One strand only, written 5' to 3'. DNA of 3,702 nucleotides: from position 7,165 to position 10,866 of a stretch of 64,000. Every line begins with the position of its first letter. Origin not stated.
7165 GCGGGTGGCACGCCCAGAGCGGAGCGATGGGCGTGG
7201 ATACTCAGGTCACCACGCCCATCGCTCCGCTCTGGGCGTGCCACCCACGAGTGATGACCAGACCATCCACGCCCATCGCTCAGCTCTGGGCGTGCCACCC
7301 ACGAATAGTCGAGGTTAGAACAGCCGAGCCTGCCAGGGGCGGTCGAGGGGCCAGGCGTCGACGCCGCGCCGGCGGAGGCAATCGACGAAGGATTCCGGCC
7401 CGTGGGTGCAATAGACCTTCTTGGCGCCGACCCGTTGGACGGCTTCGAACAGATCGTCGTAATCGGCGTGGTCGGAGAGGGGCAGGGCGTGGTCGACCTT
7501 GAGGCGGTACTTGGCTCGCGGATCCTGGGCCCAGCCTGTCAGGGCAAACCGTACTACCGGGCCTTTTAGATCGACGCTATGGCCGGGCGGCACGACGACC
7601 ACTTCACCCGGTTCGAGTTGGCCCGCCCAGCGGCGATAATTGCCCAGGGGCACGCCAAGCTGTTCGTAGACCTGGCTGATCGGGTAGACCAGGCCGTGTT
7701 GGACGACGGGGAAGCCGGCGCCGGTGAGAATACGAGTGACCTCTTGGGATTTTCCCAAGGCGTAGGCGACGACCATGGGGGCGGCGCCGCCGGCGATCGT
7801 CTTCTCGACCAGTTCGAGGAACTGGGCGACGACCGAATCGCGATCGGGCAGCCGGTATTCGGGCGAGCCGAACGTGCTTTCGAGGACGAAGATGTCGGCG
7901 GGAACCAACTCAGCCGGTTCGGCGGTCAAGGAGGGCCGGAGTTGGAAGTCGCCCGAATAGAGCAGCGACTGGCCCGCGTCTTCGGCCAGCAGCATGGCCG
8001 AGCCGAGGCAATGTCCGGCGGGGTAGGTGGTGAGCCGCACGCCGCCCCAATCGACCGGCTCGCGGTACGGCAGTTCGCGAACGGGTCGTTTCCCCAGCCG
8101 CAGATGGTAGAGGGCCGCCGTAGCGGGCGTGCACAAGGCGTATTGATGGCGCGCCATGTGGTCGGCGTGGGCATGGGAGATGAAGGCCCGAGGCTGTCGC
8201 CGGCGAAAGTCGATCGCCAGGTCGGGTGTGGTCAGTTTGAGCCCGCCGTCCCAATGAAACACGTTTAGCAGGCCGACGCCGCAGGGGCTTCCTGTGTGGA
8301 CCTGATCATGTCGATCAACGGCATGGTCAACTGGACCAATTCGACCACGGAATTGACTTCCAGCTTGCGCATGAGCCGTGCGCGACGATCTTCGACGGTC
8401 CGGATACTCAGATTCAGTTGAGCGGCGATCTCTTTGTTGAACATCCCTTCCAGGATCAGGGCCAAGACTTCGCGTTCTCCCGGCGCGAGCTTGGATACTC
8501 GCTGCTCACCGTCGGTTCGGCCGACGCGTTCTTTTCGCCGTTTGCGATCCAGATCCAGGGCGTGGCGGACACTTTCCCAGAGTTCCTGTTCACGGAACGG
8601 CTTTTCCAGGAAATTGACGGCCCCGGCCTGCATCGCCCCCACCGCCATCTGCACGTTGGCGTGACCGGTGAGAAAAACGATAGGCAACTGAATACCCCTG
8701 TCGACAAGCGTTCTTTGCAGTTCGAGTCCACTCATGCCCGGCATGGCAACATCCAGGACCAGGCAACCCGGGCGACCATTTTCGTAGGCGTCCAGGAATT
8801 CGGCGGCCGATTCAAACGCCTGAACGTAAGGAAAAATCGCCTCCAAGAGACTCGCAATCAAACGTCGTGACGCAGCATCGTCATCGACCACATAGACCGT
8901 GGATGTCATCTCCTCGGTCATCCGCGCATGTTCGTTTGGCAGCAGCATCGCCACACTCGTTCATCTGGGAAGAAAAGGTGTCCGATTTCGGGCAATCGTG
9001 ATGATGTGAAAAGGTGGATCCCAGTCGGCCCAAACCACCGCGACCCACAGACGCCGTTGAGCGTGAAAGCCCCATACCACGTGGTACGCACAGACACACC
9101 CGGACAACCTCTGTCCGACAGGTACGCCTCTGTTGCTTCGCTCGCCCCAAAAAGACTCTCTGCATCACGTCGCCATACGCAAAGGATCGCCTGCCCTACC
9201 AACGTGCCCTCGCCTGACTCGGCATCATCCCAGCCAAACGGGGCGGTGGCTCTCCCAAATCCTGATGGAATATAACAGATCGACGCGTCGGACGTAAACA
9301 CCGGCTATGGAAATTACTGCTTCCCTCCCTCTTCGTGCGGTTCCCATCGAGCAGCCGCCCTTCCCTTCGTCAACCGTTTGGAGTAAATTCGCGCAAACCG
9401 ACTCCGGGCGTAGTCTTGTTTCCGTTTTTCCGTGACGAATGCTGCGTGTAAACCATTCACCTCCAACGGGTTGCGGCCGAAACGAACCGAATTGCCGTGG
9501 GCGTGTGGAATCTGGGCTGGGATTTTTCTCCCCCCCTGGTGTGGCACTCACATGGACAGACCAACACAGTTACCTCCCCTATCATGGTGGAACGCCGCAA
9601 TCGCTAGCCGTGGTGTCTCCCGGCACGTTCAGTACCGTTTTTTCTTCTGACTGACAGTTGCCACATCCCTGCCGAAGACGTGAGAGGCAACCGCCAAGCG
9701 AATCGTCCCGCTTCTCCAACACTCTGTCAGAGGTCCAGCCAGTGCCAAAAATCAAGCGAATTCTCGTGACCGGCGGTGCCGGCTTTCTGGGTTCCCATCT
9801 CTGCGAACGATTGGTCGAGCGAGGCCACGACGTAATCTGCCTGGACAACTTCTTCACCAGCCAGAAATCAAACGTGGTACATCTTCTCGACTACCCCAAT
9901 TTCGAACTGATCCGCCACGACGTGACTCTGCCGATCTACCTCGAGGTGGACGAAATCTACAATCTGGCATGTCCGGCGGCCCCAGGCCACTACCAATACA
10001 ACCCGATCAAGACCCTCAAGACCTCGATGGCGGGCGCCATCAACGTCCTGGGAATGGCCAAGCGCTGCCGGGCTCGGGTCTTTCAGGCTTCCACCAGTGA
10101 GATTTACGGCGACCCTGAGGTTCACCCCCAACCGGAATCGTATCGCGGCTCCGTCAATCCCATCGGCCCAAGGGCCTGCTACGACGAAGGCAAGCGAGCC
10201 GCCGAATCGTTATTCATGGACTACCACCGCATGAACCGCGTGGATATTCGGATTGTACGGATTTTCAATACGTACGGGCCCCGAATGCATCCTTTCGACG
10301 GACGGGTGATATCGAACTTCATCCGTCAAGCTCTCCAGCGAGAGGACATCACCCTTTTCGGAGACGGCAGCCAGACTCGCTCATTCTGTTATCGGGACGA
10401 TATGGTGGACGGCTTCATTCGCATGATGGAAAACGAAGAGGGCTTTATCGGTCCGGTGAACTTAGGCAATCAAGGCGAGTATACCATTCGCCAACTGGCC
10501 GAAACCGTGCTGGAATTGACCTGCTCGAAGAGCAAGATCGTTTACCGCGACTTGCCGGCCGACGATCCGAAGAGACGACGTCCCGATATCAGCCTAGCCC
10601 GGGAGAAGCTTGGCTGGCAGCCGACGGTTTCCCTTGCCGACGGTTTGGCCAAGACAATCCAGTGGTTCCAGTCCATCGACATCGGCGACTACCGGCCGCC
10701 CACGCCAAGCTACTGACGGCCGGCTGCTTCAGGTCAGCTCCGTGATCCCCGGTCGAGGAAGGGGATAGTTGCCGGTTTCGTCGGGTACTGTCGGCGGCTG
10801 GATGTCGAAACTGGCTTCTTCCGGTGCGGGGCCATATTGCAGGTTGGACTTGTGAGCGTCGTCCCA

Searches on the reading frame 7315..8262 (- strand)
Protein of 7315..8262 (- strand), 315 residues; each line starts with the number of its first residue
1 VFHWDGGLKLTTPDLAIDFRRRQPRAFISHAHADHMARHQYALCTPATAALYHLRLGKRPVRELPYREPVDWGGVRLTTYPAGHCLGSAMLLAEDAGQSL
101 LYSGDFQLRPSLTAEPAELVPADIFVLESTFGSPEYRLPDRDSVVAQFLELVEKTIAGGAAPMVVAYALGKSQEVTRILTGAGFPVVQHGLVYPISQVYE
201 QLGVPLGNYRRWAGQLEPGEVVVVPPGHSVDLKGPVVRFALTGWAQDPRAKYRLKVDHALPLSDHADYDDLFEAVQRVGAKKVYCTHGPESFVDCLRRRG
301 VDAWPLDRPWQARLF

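Call 12: search_protein_families(library=ncbifam, proteins=[window:7315-8262:-], max_evalue=0.00001)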
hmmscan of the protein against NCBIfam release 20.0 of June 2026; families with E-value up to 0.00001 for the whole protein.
window:7315-8262:- (315 aa): 3 families
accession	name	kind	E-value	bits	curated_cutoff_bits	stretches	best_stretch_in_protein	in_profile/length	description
TIGR04122.1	Xnuc_lig_assoc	equivalog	1.6e-60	204.7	325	1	6-308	7-321/326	ligase-associated DNA damage response exonuclease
TIGR03675.1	arCOG00543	equivalog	7.8e-16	57.4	580.2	1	67-180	305-423/631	beta-CASP ribonuclease aCPSF1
NF045584.1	cas14_MBL_CASP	equivalog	2.5e-14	52.5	800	1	65-179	128-240/612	type VII CRISPR-associated protein Cas14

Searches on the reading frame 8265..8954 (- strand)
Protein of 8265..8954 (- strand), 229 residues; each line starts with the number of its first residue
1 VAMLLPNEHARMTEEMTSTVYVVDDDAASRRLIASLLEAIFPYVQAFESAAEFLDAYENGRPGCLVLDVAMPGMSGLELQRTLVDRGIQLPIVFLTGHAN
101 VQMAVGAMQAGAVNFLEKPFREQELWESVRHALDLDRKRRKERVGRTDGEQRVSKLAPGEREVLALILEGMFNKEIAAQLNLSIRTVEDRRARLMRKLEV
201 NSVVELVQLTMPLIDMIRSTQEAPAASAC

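Call 60: search_protein_families(library=pfam, proteins=[window:8265-8954:-], max_evalue=0.0001)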
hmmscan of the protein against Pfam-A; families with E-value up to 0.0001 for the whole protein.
window:8265-8954:- (229 aa): 3 families
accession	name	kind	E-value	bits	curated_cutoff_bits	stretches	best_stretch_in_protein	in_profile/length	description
PF00072.30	Response_reg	-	2.2e-27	95.9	30.2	1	20-129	1-110/111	Response regulator receiver domain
PF00196.25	GerE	-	2.1e-15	56.5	23.5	1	156-209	3-56/57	Bacterial regulatory proteins, luxR family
PF08281.18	Sigma70_r4_2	-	3.5e-08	33.4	25.7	1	151-198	6-54/54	Sigma-70, region 4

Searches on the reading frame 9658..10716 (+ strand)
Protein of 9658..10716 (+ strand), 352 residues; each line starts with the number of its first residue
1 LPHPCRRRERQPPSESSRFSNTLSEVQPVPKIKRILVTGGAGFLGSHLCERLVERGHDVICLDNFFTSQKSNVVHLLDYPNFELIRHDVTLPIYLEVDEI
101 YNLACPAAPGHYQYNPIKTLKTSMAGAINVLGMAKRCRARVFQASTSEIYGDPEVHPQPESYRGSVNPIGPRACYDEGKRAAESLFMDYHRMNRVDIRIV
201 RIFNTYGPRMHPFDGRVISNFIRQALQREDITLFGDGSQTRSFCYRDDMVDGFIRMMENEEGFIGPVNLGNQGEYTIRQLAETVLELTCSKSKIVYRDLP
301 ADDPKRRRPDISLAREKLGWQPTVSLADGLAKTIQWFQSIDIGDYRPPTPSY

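Call 4: search_protein_families(library=pfam, proteins=[window:9658-10716:+], max_evalue=0.001)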
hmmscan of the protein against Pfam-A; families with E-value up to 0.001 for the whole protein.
window:9658-10716:+ (352 aa): 6 families
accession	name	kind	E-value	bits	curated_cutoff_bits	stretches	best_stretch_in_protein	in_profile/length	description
PF01370.27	Epimerase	-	1.5e-52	178.8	20.9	1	35-261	1-230/240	NAD dependent epimerase/dehydratase family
PF16363.11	GDP_Man_Dehyd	-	1.4e-50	173.1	27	1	36-332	1-331/332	GDP-mannose 4,6 dehydratase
PF07993.18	NAD_binding_4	-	2.3e-08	33.9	20.1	0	96-218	88-217/258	Male sterility protein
PF01073.25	3Beta_HSD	-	4.3e-08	33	22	1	36-251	1-223/280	3-beta hydroxysteroid dehydrogenase/isomerase family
PF04321.23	RmlD_sub_bind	-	1.3e-06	28.2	27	1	34-293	2-236/287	RmlD substrate binding domain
PF02719.21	Polysacc_synt_2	-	2e-05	24.4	20.2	0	35-139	1-120/293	Polysaccharide biosynthesis protein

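Call 12: search_protein_families(library=ncbifam, proteins=[window:9658-10716:+], max_evalue=0.00001)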
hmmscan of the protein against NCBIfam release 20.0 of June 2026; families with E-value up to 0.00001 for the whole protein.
window:9658-10716:+ (352 aa): 22 families
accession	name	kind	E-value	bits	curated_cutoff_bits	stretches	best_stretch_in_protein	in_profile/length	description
TIGR01181.1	dTDP_gluc_dehyt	equivalog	1.9e-35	122.5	365.1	1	34-339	1-313/321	dTDP-glucose 4,6-dehydratase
TIGR04180.1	EDH_00030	hypoth_equivalog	1.3e-34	119.7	475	1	35-315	1-287/297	NAD-dependent 4,6-dehydratase LegB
NF008872.0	PRK11908.1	equivalog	2.7e-28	99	294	1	33-338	2-336/349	bifunctional UDP-4-keto-pentose/UDP-xylose synthase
TIGR01179.1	galE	equivalog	6.2e-27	94.3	262.3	1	34-339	1-327/332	UDP-glucose 4-epimerase GalE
NF005998.1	PRK08125.1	equivalog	8e-26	90.6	777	1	27-337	310-649/649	bifunctional UDP-4-amino-4-deoxy-L-arabinose formyltransferase/UDP-glucuronic acid oxidase ArnA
NF011728.1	PRK15181.1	equivalog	5.8e-20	71.6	760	1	32-338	15-338/348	Vi polysaccharide biosynthesis UDP-N-acetylglucosaminuronic acid C-4 epimerase TviC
TIGR02197.1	heptose_epim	equivalog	1e-19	70.9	274.6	1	35-338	1-314/316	ADP-glyceromanno-heptose 6-epimerase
NF047922.1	GDPFucSynFcl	equivalog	1.9e-18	67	500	1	33-338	3-302/308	GDP-L-fucose synthase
NF007582.0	PRK10217.1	equivalog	2.4e-18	66.3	698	1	122-338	110-332/355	dTDP-glucose 4,6-dehydratase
NF007956.0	PRK10675.1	subfamily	1.9e-15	56.9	394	1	34-337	2-329/338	UDP-glucose 4-epimerase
NF007490.0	PRK10084.1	subfamily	3.7e-15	55.8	649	1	34-338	2-335/361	dTDP-glucose 4,6-dehydratase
TIGR02622.1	CDP_4_6_dhtase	equivalog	2.4e-11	43.4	278.45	1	33-339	5-332/352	CDP-glucose 4,6-dehydratase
NF041015.1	UDPsulfquin_syn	equivalog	4.5e-11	42.4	575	0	33-74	1-42/384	UDP-sulfoquinovose synthase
TIGR01472.1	gmd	equivalog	6.8e-10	38.7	415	1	36-261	4-243/342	GDP-mannose 4,6-dehydratase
NF042422.1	oxyalk_red_OleD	equivalog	1.3e-09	37.8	580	1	34-64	2-32/329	2-alkyl-3-oxoalkanoate reductase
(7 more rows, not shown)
